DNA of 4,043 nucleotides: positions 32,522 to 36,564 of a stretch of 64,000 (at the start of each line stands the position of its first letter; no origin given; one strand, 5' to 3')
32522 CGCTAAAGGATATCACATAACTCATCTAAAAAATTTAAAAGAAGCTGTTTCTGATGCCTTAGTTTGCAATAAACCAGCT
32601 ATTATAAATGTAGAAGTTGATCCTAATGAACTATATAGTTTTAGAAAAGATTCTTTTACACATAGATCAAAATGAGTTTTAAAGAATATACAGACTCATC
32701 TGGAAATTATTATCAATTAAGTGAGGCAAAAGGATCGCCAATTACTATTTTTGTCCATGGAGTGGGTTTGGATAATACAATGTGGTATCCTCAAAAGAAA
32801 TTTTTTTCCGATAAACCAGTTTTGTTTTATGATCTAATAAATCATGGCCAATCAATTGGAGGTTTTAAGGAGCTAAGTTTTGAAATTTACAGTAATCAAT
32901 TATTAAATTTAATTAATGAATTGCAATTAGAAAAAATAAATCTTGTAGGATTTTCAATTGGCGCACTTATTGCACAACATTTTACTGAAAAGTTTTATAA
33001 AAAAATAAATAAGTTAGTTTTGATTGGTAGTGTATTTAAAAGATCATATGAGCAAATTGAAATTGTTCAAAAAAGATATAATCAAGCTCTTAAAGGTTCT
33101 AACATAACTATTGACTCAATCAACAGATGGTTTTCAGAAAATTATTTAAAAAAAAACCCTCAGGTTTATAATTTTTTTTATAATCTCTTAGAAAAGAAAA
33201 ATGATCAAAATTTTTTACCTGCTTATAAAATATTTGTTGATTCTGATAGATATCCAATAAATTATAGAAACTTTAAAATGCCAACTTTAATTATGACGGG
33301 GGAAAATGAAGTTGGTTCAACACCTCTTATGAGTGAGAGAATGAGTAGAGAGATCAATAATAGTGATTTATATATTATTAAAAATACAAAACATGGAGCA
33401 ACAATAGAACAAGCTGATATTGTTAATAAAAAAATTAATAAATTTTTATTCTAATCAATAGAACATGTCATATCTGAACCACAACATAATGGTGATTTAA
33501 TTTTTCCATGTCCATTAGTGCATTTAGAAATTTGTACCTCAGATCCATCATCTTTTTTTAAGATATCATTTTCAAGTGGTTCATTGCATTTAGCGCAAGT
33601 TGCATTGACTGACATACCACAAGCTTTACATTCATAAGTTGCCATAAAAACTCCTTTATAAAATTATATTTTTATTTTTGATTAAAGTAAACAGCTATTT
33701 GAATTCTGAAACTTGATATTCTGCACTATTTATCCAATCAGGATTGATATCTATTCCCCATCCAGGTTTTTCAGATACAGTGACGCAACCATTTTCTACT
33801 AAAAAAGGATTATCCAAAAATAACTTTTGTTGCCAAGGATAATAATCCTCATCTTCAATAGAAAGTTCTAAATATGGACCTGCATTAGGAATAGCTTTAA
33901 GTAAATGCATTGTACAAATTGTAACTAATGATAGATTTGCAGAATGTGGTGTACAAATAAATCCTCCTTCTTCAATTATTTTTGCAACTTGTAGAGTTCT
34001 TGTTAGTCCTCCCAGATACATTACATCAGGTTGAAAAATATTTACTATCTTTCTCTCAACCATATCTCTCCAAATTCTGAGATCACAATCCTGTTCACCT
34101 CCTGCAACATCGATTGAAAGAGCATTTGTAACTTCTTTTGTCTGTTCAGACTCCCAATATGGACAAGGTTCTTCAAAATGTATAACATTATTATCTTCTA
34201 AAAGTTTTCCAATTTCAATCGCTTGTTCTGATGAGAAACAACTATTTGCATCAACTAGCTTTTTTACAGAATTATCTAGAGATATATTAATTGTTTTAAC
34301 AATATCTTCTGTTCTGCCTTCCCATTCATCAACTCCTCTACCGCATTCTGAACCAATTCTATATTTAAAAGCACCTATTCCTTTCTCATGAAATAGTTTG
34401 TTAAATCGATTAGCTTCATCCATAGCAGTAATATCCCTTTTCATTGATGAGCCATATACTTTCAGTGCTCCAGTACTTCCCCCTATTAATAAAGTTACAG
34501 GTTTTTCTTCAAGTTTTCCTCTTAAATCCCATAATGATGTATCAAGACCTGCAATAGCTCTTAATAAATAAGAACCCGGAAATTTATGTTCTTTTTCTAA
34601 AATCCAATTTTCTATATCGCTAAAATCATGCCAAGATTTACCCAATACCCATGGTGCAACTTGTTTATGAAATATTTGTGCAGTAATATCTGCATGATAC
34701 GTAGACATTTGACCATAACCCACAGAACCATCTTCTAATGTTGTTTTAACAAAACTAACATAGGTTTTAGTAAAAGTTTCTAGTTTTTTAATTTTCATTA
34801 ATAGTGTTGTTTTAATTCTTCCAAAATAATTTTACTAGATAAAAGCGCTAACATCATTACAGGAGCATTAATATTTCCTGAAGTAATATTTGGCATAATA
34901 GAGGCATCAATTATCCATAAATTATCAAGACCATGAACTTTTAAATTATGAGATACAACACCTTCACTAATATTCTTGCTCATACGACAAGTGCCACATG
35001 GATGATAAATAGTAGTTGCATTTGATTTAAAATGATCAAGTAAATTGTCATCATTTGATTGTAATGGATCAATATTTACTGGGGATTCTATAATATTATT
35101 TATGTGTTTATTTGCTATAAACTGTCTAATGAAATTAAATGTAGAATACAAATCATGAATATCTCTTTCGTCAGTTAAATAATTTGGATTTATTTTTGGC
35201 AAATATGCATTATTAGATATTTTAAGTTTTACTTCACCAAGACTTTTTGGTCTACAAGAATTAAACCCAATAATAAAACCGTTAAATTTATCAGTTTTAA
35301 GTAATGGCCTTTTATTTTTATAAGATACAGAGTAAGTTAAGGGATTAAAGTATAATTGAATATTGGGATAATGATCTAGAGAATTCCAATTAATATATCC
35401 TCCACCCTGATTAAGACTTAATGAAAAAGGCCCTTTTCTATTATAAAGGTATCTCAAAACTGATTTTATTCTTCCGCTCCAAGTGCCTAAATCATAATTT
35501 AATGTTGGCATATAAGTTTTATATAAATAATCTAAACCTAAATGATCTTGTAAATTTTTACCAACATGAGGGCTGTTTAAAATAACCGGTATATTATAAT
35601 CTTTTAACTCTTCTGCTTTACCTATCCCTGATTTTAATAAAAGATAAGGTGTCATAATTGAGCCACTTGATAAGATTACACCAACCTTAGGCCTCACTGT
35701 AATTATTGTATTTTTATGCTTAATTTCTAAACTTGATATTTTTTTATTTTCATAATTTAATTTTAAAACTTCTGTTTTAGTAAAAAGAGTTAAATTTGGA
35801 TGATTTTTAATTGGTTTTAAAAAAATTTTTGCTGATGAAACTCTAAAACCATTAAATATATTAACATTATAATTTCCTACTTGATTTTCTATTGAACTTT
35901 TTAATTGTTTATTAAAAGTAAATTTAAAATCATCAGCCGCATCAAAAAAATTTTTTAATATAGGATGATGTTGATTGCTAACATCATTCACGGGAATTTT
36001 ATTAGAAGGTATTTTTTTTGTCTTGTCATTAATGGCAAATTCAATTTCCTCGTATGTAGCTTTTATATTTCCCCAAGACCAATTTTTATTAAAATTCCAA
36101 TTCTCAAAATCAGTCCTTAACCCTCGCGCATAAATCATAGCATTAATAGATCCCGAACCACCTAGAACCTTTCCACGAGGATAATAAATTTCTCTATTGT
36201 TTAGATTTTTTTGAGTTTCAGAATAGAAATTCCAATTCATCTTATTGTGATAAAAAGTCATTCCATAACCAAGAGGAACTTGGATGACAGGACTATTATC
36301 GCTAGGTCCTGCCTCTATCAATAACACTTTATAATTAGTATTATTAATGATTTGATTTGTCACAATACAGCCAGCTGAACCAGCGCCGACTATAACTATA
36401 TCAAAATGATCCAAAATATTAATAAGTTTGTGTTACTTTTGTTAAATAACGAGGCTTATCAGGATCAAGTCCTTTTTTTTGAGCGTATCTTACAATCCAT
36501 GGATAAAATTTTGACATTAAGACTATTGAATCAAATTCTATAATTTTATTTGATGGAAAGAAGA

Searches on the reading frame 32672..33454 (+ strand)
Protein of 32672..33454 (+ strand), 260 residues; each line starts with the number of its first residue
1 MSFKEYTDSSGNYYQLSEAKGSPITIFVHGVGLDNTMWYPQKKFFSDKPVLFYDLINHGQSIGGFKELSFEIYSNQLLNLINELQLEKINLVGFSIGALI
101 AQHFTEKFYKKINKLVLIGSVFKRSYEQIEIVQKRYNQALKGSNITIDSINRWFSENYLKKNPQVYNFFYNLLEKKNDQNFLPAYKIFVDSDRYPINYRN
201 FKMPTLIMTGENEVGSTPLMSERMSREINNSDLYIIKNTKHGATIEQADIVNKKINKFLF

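Call 7: search_protein_families(library=pfam, proteins=[window:32672-33454:+])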
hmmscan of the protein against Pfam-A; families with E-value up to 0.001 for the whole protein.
window:32672-33454:+ (260 aa): 5 families
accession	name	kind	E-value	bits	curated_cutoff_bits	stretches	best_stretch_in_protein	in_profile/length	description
PF00561.26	Abhydrolase_1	-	5.4e-15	56.2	25.8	1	26-246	4-243/245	alpha/beta hydrolase fold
PF12697.13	Abhydrolase_6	-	1.9e-09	39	26.3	1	26-251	2-214/217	Alpha/beta hydrolase family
PF03096.20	Ndr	-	1.1e-07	31.3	23.3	1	64-243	76-258/283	Ndr family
PF12146.15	Hydrolase_4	-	1.2e-06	28.4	27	1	50-246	34-237/239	Serine aminopeptidase, S33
PF06028.17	DUF915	-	6.7e-06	26.1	22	1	76-173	92-195/255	Alpha/beta hydrolase of unknown function (DUF915)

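Call 8: search_protein_families(library=ncbifam, proteins=[window:32672-33454:+])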
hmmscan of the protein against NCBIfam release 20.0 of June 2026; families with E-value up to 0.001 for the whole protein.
window:32672-33454:+ (260 aa): 25 families
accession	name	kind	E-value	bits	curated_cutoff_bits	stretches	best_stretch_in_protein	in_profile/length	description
TIGR02427.1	protocat_pcaD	equivalog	1.1e-27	97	255.85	1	13-259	3-250/251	3-oxoadipate enol-lactonase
NF051487.1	bifunc_PcaCD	exception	5e-26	91.7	430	1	25-259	175-411/413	bifunctional 4-carboxymuconolactone decarboxylase/3-oxoadipate enol-lactonase PcaCD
NF051488.1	bifunc_PcaDC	exception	1.1e-24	87.3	390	1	14-259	4-250/375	bifunctional 3-oxoadipate enol-lactonase/4-carboxymuconolactone decarboxylase PcaDC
NF050089.1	i_nPHAscl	equivalog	1.5e-15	57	300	1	19-174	15-176/288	intracellular short-chain-length polyhydroxyalkanoate depolymerase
TIGR03695.1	menH_SHCHC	equivalog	1.7e-14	53.9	208.55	1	23-121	3-105/252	2-succinyl-6-hydroxy-2,4-cyclohexadiene-1-carboxylate synthase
NF011457.0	PRK14875.1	equivalog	1.4e-13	50.6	307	1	12-120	123-231/372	acetoin dehydrogenase dihydrolipoyllysine-residue acetyltransferase subunit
TIGR03611.1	RutD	equivalog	3.1e-12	46.4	238.5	1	19-120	10-113/258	pyrimidine utilization protein D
NF045945.1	ProImpepLactob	equivalog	1e-10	41.6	400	1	198-259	230-290/293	proline iminopeptidase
NF008340.0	PRK11126.1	equivalog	1.3e-10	41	261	1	16-121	8-113/255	2-succinyl-6-hydroxy-2,4-cyclohexadiene-1-carboxylate synthase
TIGR01250.1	pro_imino_pep_2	subfamily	4e-10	39.7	167.65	1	198-259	227-287/288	proline iminopeptidase-family hydrolase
NF045948.1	ProImpepThrmp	equivalog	1.6e-09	37.7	500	1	199-259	228-287/291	proline iminopeptidase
NF007954.0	PRK10673.1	equivalog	2.6e-09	36.7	399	1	21-118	16-112/255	esterase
NF052614.1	AB_fold_OlsI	equivalog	2.8e-09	36.9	385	1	23-259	18-255/272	ornithine lipid biosynthesis O-acyltransferase OlsI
TIGR01738.1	bioH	equivalog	6.3e-09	35.8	206.95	1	24-123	6-101/245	pimeloyl-ACP methyl ester esterase BioH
NF041759.1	mac_hydro_EstT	equivalog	3e-08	33.2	450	1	64-120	70-126/278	macrolide hydrolase EstT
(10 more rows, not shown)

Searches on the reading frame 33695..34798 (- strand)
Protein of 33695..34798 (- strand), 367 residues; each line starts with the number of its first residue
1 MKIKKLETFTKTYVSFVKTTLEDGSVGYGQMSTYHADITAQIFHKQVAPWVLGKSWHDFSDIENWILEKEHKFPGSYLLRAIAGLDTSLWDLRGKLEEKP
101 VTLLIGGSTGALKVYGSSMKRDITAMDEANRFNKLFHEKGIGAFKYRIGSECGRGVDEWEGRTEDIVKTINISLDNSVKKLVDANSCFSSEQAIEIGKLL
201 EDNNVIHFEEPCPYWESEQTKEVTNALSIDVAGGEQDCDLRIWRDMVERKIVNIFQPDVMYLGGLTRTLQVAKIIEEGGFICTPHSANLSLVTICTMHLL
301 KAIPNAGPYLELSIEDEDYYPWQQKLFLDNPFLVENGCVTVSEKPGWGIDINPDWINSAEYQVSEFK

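Call 7: search_protein_families(library=pfam, proteins=[window:33695-34798:-])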
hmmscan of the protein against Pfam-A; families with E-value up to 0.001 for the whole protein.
window:33695-34798:- (367 aa): 2 families
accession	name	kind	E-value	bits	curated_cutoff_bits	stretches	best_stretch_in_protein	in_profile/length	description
PF13378.12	MR_MLE_C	-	2e-42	145.8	29.4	1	132-354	6-218/219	Enolase C-terminal domain-like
PF02746.21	MR_MLE_N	-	3.8e-10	40.4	22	1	8-106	22-117/117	Mandelate racemase / muconate lactonizing enzyme, N-terminal domain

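Call 8: search_protein_families(library=ncbifam, proteins=[window:33695-34798:-])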
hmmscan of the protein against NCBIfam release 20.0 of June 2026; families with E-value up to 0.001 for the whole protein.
window:33695-34798:- (367 aa): 11 families
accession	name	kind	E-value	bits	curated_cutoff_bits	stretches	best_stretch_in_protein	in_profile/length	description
NF040790.2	glucon_galact_dh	equivalog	5.6e-38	130.8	750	1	14-364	25-374/390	bifunctional D-gluconate/D-galactonate dehydratase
NF040866.1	AraD_Arch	equivalog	1.2e-34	119.9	650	1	16-357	36-367/372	arabinonate dehydratase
NF010624.0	PRK14017.1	equivalog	2.9e-30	105.6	311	1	1-362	1-363/382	galactonate dehydratase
NF047820.1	TalGalacDh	equivalog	7.8e-29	100.7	500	1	10-352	34-357/371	L-talarate/galactarate dehydratase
NF043051.1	ManoateDhtManD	equivalog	5.7e-23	81.4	550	2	167-362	195-386/403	D-mannonate dehydratase ManD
NF011968.0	PRK15440.1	equivalog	2.4e-22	79.4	393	2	203-357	235-389/395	L-rhamnonate dehydratase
NF011654.0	PRK15072.1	subfamily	2.2e-21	76.2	430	2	12-132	16-138/404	D-galactonate dehydratase family protein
TIGR02534.1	mucon_cyclo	subfamily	6.3e-15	55.1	334.95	1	16-358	31-364/368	muconate/chloromuconate family cycloisomerase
NF043002.1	HProlDhtase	equivalog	3.7e-11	42.5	500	1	30-354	57-357/366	cis-3-hydroxy-L-proline dehydratase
TIGR03247.1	glucar-dehydr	equivalog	3.4e-08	32.6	828.7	1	180-360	228-406/441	glucarate dehydratase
TIGR01928.1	menC_lowGC_arch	equivalog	5.3e-08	32.3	200.65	1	15-277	24-273/325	o-succinylbenzoate synthase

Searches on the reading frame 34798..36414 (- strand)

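Call 7: search_protein_families(library=pfam, proteins=[window:34798-36414:-])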
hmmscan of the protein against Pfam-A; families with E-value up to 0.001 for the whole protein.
window:34798-36414:- (538 aa): 3 families
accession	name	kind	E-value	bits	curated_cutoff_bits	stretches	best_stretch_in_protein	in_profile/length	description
PF00732.25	GMC_oxred_N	-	3.6e-37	128.7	23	1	4-292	1-217/218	GMC oxidoreductase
PF05199.19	GMC_oxred_C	-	1.2e-33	117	24.6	1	389-523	1-139/139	GMC oxidoreductase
PF05834.18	Lycopene_cycl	-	0.00039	20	23.4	1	5-38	1-35/380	Lycopene cyclase protein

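Call 8: search_protein_families(library=ncbifam, proteins=[window:34798-36414:-])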
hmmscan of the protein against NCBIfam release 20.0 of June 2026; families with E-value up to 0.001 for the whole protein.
window:34798-36414:- (538 aa): 8 families
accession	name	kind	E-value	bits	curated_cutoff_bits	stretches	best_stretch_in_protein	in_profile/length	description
NF002550.0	PRK02106.1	subfamily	1.3e-116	390.4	605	1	2-532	4-535/563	choline dehydrogenase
TIGR01810.1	betA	equivalog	7.6e-97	325.2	732.1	1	5-531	1-527/532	choline dehydrogenase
TIGR03970.1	mycofact_MftG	equivalog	5.7e-70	236.6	387.45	2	5-292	2-292/487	mycofactocin dehydrogenase MftG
TIGR04542.1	GMC_mycofac_2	equivalog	9.4e-33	113.9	400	1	5-271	1-244/425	mycofactocin system GMC family oxidoreductase MftG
TIGR02462.1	pyranose_ox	equivalog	2.1e-12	46.8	544.9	1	5-72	2-61/548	pyranose oxidase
NF038210.1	GMC_mycofac_3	equivalog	3.6e-11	42.6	300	1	6-108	1-94/418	mycofactocin system GMC family oxidoreductase MftG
NF058674.1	CholsOxChoxAB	equivalog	0.00017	20.2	850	0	465-509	467-511/535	cholesterol oxidase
NF005612.0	PRK07364.1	equivalog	0.0006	18.4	487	0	3-40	18-54/415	FAD-dependent hydroxylase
